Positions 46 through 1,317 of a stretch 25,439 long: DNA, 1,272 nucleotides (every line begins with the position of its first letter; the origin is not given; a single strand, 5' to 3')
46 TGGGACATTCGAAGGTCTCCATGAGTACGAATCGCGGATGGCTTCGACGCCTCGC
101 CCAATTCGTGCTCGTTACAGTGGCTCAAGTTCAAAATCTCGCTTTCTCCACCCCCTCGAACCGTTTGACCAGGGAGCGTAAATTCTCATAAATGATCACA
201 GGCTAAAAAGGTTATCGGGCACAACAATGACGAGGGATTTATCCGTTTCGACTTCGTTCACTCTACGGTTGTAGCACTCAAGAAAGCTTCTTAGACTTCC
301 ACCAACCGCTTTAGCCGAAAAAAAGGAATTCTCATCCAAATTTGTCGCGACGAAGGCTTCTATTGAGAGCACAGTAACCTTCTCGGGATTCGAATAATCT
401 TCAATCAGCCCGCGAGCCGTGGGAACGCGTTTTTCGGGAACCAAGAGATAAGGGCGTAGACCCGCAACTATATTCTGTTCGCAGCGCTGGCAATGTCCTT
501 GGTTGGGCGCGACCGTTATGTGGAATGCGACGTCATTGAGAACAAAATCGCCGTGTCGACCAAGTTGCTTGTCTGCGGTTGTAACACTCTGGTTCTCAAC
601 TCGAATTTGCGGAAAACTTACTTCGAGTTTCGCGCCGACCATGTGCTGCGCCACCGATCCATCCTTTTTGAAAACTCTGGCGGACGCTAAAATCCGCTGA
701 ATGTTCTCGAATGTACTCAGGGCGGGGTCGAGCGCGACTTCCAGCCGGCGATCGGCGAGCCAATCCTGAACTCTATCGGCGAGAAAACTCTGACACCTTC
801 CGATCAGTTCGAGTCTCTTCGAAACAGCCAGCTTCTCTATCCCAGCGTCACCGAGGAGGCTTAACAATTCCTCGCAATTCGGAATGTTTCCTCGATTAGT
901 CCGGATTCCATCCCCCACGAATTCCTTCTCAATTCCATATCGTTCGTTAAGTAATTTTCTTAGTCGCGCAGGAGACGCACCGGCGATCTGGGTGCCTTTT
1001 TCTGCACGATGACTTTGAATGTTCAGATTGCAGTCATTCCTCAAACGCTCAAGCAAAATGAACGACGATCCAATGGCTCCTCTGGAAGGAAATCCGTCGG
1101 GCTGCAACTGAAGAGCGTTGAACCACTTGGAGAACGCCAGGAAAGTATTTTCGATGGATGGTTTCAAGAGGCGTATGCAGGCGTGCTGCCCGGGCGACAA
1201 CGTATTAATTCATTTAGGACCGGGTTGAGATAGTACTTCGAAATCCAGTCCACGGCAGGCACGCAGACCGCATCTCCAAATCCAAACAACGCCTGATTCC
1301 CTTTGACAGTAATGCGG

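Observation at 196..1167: DUF4928-like gene translationally coupled to the Vsr-MTase: candidate uncharacterised restriction or anti-phage nuclease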

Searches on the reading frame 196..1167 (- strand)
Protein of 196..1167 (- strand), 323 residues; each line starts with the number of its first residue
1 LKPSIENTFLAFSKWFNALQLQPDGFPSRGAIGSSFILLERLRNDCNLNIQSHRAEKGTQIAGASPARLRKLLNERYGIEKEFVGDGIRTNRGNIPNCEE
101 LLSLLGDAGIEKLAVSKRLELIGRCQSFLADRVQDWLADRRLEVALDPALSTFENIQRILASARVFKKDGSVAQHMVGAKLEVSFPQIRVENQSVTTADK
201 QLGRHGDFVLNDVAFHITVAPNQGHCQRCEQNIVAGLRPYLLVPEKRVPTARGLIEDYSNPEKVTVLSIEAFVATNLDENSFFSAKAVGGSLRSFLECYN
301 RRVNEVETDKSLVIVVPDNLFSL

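Call 4: search_protein_families(library=pfam, proteins=[window:196-1167:-], max_evalue=0.1)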
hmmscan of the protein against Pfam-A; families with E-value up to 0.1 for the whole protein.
window:196-1167:- (323 aa): 1 family
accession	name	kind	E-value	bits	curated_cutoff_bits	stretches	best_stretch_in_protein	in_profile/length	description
PF16280.10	DUF4928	-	6.8e-64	216.5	25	1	33-314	18-305/306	Domain of unknown function (DUF4928)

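Call 5: search_protein_families(library=ncbifam, proteins=[window:196-1167:-], max_evalue=0.1)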
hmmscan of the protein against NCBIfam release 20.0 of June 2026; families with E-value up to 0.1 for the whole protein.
window:196-1167:- (323 aa): 0 families

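Call 6: search_protein_families(library=padloc, proteins=[window:196-1167:-], max_evalue=0.1)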
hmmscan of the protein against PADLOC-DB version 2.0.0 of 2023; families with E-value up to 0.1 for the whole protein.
window:196-1167:- (323 aa): 1 family
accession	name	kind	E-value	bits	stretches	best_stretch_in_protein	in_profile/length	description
PDLC03543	REase_II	-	6.5e-33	112.4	1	55-318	57-322/331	Type II restriction enzyme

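Call 7: search_solved_structures(query=window:196-1167:-, max_evalue=10, show_alignments=2)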
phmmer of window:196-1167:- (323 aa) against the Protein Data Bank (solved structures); distinct sequences matched with E-value up to 10: 8.
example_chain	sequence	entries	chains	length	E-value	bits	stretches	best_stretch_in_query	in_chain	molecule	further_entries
5xx5_A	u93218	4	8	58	0.31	13.3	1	63-107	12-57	Pancreatic trypsin inhibitor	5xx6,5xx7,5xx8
2zvx_A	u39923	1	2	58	0.42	12.9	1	63-107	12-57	Pancreatic trypsin inhibitor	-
2ftm_B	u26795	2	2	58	0.49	12.7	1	63-107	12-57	Pancreatic trypsin inhibitor | BOVINE PANCREATIC TRYPSIN INHIBITOR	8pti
5xx2_A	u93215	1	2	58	0.58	12.4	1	63-107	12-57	Pancreatic trypsin inhibitor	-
1g6x_A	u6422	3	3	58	0.84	11.9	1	61-107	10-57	PANCREATIC TRYPSIN INHIBITOR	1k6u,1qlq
3wny_A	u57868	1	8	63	1.3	11.3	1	62-111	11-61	Bovine Pancreatic Trypsin Inhibitor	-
1nag_A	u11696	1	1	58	1.3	11.3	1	63-107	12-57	BOVINE PANCREATIC TRYPSIN INHIBITOR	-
2zjx_A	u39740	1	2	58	1.5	11.1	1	63-107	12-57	Pancreatic trypsin inhibitor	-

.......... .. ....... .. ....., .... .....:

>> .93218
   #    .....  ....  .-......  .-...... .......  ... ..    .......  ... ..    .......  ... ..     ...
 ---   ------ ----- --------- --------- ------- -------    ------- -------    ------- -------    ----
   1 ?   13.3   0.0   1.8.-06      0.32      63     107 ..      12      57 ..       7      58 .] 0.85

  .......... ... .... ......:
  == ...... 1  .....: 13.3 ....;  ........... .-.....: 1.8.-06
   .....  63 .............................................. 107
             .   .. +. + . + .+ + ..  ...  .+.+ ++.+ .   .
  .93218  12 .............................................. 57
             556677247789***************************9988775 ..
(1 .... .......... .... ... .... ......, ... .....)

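Call 9: find_homologous_proteins(query=window:196-1167:-)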
Query window:196-1167:- (323 aa): 11 proteins with E <= 0.001 among 3034 candidates.
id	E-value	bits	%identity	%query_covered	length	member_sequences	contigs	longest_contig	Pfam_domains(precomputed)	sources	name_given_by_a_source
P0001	2.2e-152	525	100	74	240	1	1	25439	PF16280.11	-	-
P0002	4.0e-114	399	55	97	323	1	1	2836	PF16280.11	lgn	-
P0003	1.1e-73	266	44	97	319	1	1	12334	PF16280.11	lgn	-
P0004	1.2e-65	240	41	98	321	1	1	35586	PF16280.11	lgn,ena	-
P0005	4.2e-64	235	41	98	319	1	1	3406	PF16280.11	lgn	-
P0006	1.2e-61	227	39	96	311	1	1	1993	PF16280.11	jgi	jgi:hypothetical protein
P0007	7.6e-61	224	41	96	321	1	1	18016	PF16280.11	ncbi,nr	ncbi:MAG: DUF4928 family protein [Planctomycetota bacterium]|nr:DUF4928 family protein [Planctomycet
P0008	1.4e-56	210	39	95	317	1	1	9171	PF16280.11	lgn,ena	-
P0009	3.5e-54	202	37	95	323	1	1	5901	PF16280.11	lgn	-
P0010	7.7e-47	178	49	59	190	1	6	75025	PF16280.11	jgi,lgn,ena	-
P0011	3.4e-23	100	30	84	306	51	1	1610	PF16280.11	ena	-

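Call 12: search_dna_similar(query=window:196-1167:-, collection=plasmids, mode=protein, max_rows=30)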
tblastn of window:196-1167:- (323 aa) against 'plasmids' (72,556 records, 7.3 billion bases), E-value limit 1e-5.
Records with a match: 25; places in all: 26; records where one place covers at least 80% of the query: 22.
Best place of each record, by identity: <60% 25.
By first word of the organism name: Pseudomonas 15; Burkholderia 3; Achromobacter 2; Enterobacter 2; Aeromonas 1; Serratia 1; Azospirillum 1.
By predicted mobility (MOB-suite, as given by PLSDB): conjugative 16; mobilizable 6; non-mobilizable 3.
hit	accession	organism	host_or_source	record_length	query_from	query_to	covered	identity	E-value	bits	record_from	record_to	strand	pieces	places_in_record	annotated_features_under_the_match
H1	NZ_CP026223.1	Aeromonas sp. ASNIH3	-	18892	26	314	89%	30.7%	3e-34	139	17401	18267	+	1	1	DUF4928 family protein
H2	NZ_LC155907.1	Achromobacter xylosoxidans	-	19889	26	314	89%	30.4%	5e-34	139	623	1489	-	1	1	DUF4928 family protein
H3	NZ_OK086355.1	Pseudomonas aeruginosa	-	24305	26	314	89%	30.4%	5e-34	139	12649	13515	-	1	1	DUF4928 family protein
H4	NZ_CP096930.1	Pseudomonas aeruginosa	Homo sapiens,broncholveolr lvge fluid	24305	26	314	89%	30.4%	5e-34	139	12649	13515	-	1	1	DUF4928 family protein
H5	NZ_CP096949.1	Pseudomonas aeruginosa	Homo sapiens,broncholveolr lvge fluid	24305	26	314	89%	30.4%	5e-34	139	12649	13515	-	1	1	DUF4928 family protein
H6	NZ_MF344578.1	Pseudomonas aeruginosa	-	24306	26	314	89%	30.4%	5e-34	139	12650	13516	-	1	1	DUF4928 family protein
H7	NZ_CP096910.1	Pseudomonas aeruginosa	Homo sapiens,Sputum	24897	26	314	89%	30.4%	5e-34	139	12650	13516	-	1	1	DUF4928 family protein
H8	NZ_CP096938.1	Pseudomonas aeruginosa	Homo sapiens,urine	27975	26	314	89%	30.4%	6e-34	139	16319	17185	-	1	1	DUF4928 family protein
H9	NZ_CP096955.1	Pseudomonas aeruginosa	Homo sapiens,Airway lavage fluid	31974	26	314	89%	30.4%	6e-34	139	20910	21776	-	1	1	DUF4928 family protein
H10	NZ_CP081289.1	Pseudomonas aeruginosa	Homo sapiens,cell culture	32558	26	314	89%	30.4%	6e-34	139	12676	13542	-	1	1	DUF4928 family protein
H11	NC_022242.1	Achromobacter denitrificans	-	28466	26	314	89%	30.4%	1e-33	137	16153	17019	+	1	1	DUF4928 family protein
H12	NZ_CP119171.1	Enterobacter mori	Paris polyphylla,cell culture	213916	9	317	96%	27.8%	3e-32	134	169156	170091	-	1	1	DUF4928 family protein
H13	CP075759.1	Pseudomonas aeruginosa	Homo sapiens,Cell culture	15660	26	314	89%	29.4%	5e-33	136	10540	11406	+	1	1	DUF4928 family protein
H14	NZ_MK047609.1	Pseudomonas aeruginosa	Homo sapiens,Rectal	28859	56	314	80%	32.7%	7e-34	138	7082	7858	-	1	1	DUF4928 family protein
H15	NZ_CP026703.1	Serratia marcescens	-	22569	56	314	80%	32.7%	3e-33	136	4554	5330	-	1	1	DUF4928 family protein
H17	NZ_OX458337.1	Pseudomonas syringae group genomosp. 3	Solanum lycopersicum,tomato bacterial ...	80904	26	314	89%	29.3%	3e-32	134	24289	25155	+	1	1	DUF4928 family protein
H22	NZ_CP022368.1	Azospirillum sp. TSH58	single cell,paddy soils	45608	26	316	90%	28.1%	4e-28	122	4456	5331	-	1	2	DUF4928 family protein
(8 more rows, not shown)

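Call 13: get_annotated_region(hit=H1, flank=4000)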
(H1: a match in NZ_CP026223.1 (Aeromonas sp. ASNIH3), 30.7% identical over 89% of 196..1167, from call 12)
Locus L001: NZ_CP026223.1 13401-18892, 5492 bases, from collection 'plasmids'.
description: Aeromonas sp. ASNIH3 plasmid pAER-3367, complete sequence
organism: Aeromonas sp. ASNIH3 (NCBI taxid 1636608)
taxonomy: Bacteria; Pseudomonadota; Gammaproteobacteria; Aeromonadales; Aeromonadaceae; Aeromonas; Aeromonas sp. ASNIH3
host: -; source: -; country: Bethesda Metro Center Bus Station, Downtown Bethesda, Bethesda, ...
typing (MOB-suite, as given by PLSDB): conjugative; replicon rep_cluster_995; relaxase MOBQ; mating-pair formation MPF_T
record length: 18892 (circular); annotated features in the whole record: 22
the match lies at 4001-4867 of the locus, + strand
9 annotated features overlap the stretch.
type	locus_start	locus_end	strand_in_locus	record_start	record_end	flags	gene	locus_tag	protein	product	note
CDS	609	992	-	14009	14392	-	-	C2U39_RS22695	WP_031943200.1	hypothetical protein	-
CDS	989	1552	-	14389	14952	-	-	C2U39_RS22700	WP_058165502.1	recombinase family protein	GO:0006310 - DNA recombination [Evidence IEA]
CDS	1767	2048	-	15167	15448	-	-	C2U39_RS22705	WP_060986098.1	type II toxin-antitoxin system YafQ family toxin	-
CDS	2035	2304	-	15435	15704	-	-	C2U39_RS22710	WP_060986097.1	type II toxin-antitoxin system RelB/DinJ family antitoxin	GO:0006355 - regulation of DNA-templated transcription [Evidence IEA]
CDS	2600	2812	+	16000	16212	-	-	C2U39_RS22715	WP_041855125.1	hypothetical protein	-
CDS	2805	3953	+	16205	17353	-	-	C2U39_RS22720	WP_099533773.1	DNA cytosine methyltransferase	GO:0006304 - DNA modification [Evidence IEA]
CDS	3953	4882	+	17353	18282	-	-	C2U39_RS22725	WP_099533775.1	DUF4928 family protein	-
CDS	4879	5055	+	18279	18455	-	-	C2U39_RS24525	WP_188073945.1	hypothetical protein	-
CDS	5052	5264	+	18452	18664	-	-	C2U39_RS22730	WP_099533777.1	hypothetical protein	-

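Call 14: get_annotated_region(hit=H12, flank=4000)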
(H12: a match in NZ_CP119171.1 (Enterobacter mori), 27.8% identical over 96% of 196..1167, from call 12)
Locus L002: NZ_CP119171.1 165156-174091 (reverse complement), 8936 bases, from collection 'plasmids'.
description: Enterobacter mori strain LgD10 plasmid unnamed, complete sequence
organism: Enterobacter mori (NCBI taxid 539813)
taxonomy: Bacteria; Pseudomonadota; Gammaproteobacteria; Enterobacterales; Enterobacteriaceae; Enterobacter; Enterobacter mori
host: -; source: Paris polyphylla,cell culture; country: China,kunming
typing (MOB-suite, as given by PLSDB): non-mobilizable
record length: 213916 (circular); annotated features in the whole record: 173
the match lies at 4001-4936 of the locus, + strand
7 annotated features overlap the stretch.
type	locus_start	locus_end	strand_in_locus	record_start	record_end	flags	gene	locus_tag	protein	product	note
CDS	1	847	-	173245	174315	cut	-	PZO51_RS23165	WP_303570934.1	hypothetical protein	-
CDS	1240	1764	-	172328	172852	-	-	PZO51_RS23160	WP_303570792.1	hypothetical protein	-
CDS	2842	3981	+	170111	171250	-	dcm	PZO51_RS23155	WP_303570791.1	DNA (cytosine-5-)-methyltransferase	GO:0006304 - DNA modification [Evidence IEA]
CDS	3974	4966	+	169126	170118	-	-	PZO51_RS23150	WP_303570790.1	DUF4928 family protein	-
CDS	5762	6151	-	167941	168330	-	-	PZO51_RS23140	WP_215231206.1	hypothetical protein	-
CDS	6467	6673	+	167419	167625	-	-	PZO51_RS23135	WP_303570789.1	hypothetical protein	-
CDS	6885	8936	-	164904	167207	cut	-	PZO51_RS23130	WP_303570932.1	S8 family peptidase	-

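Call 15: get_annotated_region(hit=H17, flank=4000)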
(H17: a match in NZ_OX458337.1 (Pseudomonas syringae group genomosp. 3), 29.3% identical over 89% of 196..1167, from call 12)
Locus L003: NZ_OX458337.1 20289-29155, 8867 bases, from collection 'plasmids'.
description: Pseudomonas syringae pv. tomato strain DAPP-PG 215 isolate IPVPG 215 plasmid p81, complete sequence
organism: Pseudomonas syringae group genomosp. 3 (NCBI taxid 323)
taxonomy: Bacteria; Pseudomonadota; Gammaproteobacteria; Pseudomonadales; Pseudomonadaceae; Pseudomonas; Pseudomonas syringae group genomosp. 3
host: -; source: Solanum lycopersicum,tomato bacterial speck symptoms on leaves; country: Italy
typing (MOB-suite, as given by PLSDB): conjugative; replicon rep_cluster_283; relaxase MOBP,MOBP; mating-pair formation MPF_I
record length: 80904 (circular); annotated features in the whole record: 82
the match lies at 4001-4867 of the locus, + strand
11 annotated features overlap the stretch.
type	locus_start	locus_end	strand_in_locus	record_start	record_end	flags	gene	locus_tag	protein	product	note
CDS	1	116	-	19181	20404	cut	hopQ1-1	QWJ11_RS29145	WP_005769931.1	type III secretion system effector HopQ1-1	-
CDS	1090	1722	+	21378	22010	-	-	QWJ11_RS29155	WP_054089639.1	recombinase family protein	GO:0006310 - DNA recombination [Evidence IEA]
CDS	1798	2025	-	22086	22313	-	-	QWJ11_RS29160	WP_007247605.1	hypothetical protein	-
CDS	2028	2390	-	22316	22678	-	-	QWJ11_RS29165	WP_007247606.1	hypothetical protein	-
CDS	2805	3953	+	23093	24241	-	-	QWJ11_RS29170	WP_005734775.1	DNA cytosine methyltransferase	GO:0006304 - DNA modification [Evidence IEA]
CDS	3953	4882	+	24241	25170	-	-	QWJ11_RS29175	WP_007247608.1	DUF4928 family protein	-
CDS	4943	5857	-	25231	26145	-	-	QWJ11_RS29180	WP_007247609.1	DUF4868 domain-containing protein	-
CDS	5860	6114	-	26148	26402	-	-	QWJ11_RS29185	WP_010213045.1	hypothetical protein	-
CDS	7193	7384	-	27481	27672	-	-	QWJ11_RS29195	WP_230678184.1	YopT-type cysteine protease domain-containing protein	-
CDS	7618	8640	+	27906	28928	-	istA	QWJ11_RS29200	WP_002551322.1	IS21-like element ISPsy4 family transposase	-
CDS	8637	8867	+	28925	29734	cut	istB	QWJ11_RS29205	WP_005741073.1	IS21-like element ISPsy4 family helper ATPase IstB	-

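Call 16: get_annotated_region(hit=H22, flank=4000)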
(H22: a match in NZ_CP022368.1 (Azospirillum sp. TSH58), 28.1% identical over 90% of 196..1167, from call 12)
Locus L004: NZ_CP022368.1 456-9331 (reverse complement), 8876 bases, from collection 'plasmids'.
description: Azospirillum sp. TSH58 plasmid TSH58_p07, complete sequence
organism: Azospirillum sp. TSH58 (NCBI taxid 664962)
taxonomy: Bacteria; Pseudomonadota; Alphaproteobacteria; Rhodospirillales; Azospirillaceae; Azospirillum; Azospirillum sp. TSH58
host: -; source: single cell,paddy soils; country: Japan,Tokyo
typing (MOB-suite, as given by PLSDB): mobilizable; relaxase MOBQ
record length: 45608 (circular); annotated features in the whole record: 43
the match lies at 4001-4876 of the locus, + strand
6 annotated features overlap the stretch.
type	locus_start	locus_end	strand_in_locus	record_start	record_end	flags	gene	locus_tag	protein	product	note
CDS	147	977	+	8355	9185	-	-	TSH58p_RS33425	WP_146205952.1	hypothetical protein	-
CDS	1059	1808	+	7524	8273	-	-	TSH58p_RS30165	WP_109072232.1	hypothetical protein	-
CDS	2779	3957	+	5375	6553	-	-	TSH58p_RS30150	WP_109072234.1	DNA cytosine methyltransferase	GO:0006304 - DNA modification [Evidence IEA]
CDS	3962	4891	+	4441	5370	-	-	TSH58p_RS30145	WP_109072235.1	DUF4928 family protein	-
CDS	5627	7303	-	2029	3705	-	-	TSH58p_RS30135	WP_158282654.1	AIPR family protein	-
CDS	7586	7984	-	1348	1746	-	-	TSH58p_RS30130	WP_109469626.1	hypothetical protein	-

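Call 22: search_protein_representatives(protein=window:196-1167:-)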
Query: 323 residues. Proteins with E-value up to 0.001 (for the whole library): 751; up to 1e-10: 487; up to 1e-30: 135. The best 150 are listed.
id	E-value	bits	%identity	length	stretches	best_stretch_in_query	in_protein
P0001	7.0e-153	524.5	100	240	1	84-323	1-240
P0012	1.5e-95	336.3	50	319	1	8-320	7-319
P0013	1.6e-63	231.0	40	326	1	7-322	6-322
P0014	2.7e-63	230.3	40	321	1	11-320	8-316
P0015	4.2e-63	229.7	41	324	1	7-320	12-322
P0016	3.3e-62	226.8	41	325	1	3-320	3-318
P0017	5.7e-62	226.0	40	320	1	9-320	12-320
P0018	5.9e-62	225.9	39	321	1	3-320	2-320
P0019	6.7e-62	225.7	40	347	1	6-320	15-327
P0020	1.0e-61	225.1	39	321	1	5-320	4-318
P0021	5.9e-59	216.1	36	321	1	5-320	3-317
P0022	2.7e-57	210.6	37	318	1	11-320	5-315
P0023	1.6e-54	201.5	38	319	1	27-320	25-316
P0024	2.4e-54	200.9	39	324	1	13-320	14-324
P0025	7.5e-54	199.3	40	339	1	12-320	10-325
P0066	2.6e-40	154.9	34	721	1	7-320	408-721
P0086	2.4e-37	145.1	34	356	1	12-305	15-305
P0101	2.1e-35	138.7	32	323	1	21-312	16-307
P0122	8.9e-33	130.1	37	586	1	57-320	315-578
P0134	1.4e-31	126.2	32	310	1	24-314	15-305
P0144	6.9e-31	123.9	31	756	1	13-316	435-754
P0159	3.7e-29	118.2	30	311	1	24-314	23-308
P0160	5.0e-29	117.8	31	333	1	6-313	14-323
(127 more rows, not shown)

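Call 24: search_protein_families(library=pfam, proteins=[P0066, P0144, P0122, P0019, P0086], max_evalue=0.01)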
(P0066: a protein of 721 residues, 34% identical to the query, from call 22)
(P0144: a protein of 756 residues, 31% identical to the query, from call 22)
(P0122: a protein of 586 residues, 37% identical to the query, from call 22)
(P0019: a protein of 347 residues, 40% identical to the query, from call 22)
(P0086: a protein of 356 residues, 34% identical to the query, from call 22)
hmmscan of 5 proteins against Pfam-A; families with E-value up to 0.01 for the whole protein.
P0066 (721 aa): 2 families
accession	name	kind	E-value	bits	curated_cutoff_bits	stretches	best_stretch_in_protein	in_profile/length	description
PF16280.10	DUF4928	-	6.6e-87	292.1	25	1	432-716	16-306/306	Domain of unknown function (DUF4928)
PF00145.23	DNA_methylase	-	4.6e-45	154.9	22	1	5-353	2-317/324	C-5 cytosine-specific DNA methylase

P0144 (756 aa): 2 families
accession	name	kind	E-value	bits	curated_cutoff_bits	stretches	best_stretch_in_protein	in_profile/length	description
PF16280.10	DUF4928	-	1.4e-54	185.9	25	1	484-753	35-306/306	Domain of unknown function (DUF4928)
PF00145.23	DNA_methylase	-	9.7e-39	134.1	22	1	41-398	2-322/324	C-5 cytosine-specific DNA methylase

P0122 (586 aa): 2 families
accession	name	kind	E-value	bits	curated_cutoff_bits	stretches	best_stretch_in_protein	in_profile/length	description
PF16280.10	DUF4928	-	8.4e-70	235.9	25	1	285-572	11-305/306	Domain of unknown function (DUF4928)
PF00145.23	DNA_methylase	-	1.8e-13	51.1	22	1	6-214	140-318/324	C-5 cytosine-specific DNA methylase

P0019 (347 aa): 1 family
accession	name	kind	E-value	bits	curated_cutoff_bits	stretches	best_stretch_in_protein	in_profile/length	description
PF16280.10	DUF4928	-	1.5e-90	304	25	1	36-321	7-305/306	Domain of unknown function (DUF4928)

P0086 (356 aa): 1 family
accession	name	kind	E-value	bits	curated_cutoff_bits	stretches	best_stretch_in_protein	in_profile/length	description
PF16280.10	DUF4928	-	7.2e-60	203.3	25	1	34-305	17-296/306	Domain of unknown function (DUF4928)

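Call 29: search_solved_structures(query=A3, max_evalue=10, show_alignments=2)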
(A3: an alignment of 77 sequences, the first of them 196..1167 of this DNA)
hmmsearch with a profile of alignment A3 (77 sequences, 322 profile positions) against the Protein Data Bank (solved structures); distinct sequences matched with E-value up to 10: 10.
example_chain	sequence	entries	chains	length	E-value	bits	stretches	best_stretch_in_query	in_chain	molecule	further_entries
1ixr_C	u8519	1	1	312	0.41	13.1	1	79-130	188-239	RuvB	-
1ixs_B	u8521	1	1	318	0.43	13.1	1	79-130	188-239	RuvB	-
8efv_D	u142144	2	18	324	0.44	13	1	79-130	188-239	Holliday junction ATP-dependent DNA helicase RuvB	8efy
1hqc_A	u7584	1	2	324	0.44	13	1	79-130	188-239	RUVB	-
2g7g_A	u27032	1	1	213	1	11.8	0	174-203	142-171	Rha04620, Putative Transcriptional Regulator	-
6ovb_A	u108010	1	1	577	1.5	11.2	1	267-311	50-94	Active core crystal toxin protein 1D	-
4arx_A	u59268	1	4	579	2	10.9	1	268-311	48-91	PESTICIDAL CRYSTAL PROTEIN CRY1AC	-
4ary_A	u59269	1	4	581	2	10.9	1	268-311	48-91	PESTICIDAL CRYSTAL PROTEIN CRY1AC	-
1ciy_A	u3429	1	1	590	2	10.9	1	268-311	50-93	CRYIA(A)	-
6dj4_A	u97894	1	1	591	2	10.9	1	268-311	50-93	Cry1A.105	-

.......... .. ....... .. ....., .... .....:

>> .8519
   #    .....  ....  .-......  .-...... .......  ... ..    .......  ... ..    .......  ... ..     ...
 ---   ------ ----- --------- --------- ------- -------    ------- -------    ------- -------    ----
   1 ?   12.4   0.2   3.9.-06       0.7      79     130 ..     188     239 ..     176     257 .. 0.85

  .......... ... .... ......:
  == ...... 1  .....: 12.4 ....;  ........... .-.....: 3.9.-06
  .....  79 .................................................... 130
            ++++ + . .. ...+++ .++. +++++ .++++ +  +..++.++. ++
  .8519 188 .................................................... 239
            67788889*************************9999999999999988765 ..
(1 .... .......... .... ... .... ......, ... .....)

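Call 32: predict_structure(alignment_id=A3)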
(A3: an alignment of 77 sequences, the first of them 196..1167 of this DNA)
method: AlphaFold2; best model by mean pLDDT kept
length: 323 residues; sequences in the alignment: 77
mean_pLDDT: 94.7   pTM: 0.87
mean pLDDT of the five models: 94.7, 94.3, 94.2, 94.1, 94.1
residues with pLDDT >= 90: 289; 70-90: 25; 50-70: 9; < 50: 0
segments of 3 or more residues with pLDDT < 50: none
pLDDT, mean of each block of 10 residues (from residue 1): 94 98 93 97 98 94 93 92 73 91 98 98 98 93 96 98 96 98 97 83 89 98 98 98 98 98 98 98 96 98 94 96 73
secondary structure, 60 per line:
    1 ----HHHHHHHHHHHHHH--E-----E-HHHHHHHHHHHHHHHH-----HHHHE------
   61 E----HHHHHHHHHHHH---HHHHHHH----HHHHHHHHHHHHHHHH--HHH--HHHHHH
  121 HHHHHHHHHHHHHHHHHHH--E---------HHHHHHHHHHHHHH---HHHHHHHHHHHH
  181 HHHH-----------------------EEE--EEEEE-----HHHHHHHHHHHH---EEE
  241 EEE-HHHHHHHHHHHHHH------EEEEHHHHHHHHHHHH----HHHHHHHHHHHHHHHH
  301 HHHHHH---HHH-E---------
elements in order: H5-18 H29-44 H50-53 H66-77 H81-87 H92-107 H115-139 H152-165 H169-184 E208-210 E213-217 H223-234 E238-243 H245-258 E265-268 H269-280 H285-306

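Call 38: fold_search(model_id=the predicted structure, library=pdb)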
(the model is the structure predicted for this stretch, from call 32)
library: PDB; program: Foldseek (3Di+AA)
matches with E <= 10: 567; with E <= 0.001: 0
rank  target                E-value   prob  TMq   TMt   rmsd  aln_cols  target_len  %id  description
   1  3dki_B                2.0e-01  0.60  0.16  0.17  12.2       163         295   16  2.1 A X-ray structure of CysM (Rv1336) from Mycobacterium tuberculosis an O-phosphoserine dependent cysteine synthase (released 2008-09-16)
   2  5i7a_C                2.1e-01  0.47  0.15  0.17  11.0       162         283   11  Mycobacterium tuberculosis CysM in complex with the Urea-scaffold inhibitor 1 [3-(3-(3,4-Dichlorophenyl)ureido)benzoic (released 2016-08-17)
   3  3dwi_B                3.5e-01  0.38  0.15  0.16  11.1       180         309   11  Crystal structure of Mycobacterium tuberculosis CysM, the cysteine synthase B (released 2008-09-23)
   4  5i6d_B                3.5e-01  0.33  0.15  0.16  11.0       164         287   11  Mycobacterium tuberculosis CysM in complex with the Urea-scaffold inhibitor 5 [3-(3-(p-Tolyl)ureido) benzoic acid] (released 2016-08-17)
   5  3dki_A                3.7e-01  0.47  0.16  0.16  11.2       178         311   13  2.1 A X-ray structure of CysM (Rv1336) from Mycobacterium tuberculosis an O-phosphoserine dependent cysteine synthase (released 2008-09-16)
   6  3dwi_A                3.9e-01  0.38  0.16  0.17  11.3       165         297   13  Crystal structure of Mycobacterium tuberculosis CysM, the cysteine synthase B (released 2008-09-23)
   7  5i6d_C                3.9e-01  0.30  0.16  0.17  10.7       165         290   11  Mycobacterium tuberculosis CysM in complex with the Urea-scaffold inhibitor 5 [3-(3-(p-Tolyl)ureido) benzoic acid] (released 2016-08-17)
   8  5i6d_A                4.0e-01  0.44  0.16  0.18  11.7       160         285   13  Mycobacterium tuberculosis CysM in complex with the Urea-scaffold inhibitor 5 [3-(3-(p-Tolyl)ureido) benzoic acid] (released 2016-08-17)
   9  5i7o_C                4.0e-01  0.41  0.16  0.17   9.7       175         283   12  Mycobacterium tuberculosis CysM in complex with the Urea-scaffold inhibitor 7 [3-(3-(4-Chlorophenyl)ureido)benzoic aci (released 2016-08-17)
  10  5iw8_A                4.6e-01  0.33  0.16  0.16  12.0       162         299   12  Mycobacterium tuberculosis CysM in complex with the Urea-scaffold inhibitor 4 [5-(3-([1,1'-Biphenyl]-3-yl)ureido)-2-hy (released 2016-08-17)
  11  5i7o_B                4.6e-01  0.30  0.16  0.17  11.6       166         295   13  Mycobacterium tuberculosis CysM in complex with the Urea-scaffold inhibitor 7 [3-(3-(4-Chlorophenyl)ureido)benzoic aci (released 2016-08-17)
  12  3dwg_B                5.1e-01  0.38  0.16  0.16  10.2       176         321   11  Crystal structure of a sulfur carrier protein complex found in the cysteine biosynthetic pathway of Mycobacterium tube (released 2008-09-23)
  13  5i7r_A                5.1e-01  0.28  0.15  0.16  11.3       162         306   12  Mycobacterium tuberculosis CysM in complex with the Urea-scaffold inhibitor 2 [3-(3-([1,1'-biphenyl]-3-yl)ureido)benzo (released 2016-08-17)
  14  8b9y_C                5.1e-01  0.23  0.14  0.14  11.9       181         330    8  Cysteine Synthase from Trypanosoma cruzi with PLP and OAS (released 2023-05-31)
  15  8b9y_A                5.6e-01  0.21  0.14  0.14  11.9       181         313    8  Cysteine Synthase from Trypanosoma cruzi with PLP and OAS (released 2023-05-31)
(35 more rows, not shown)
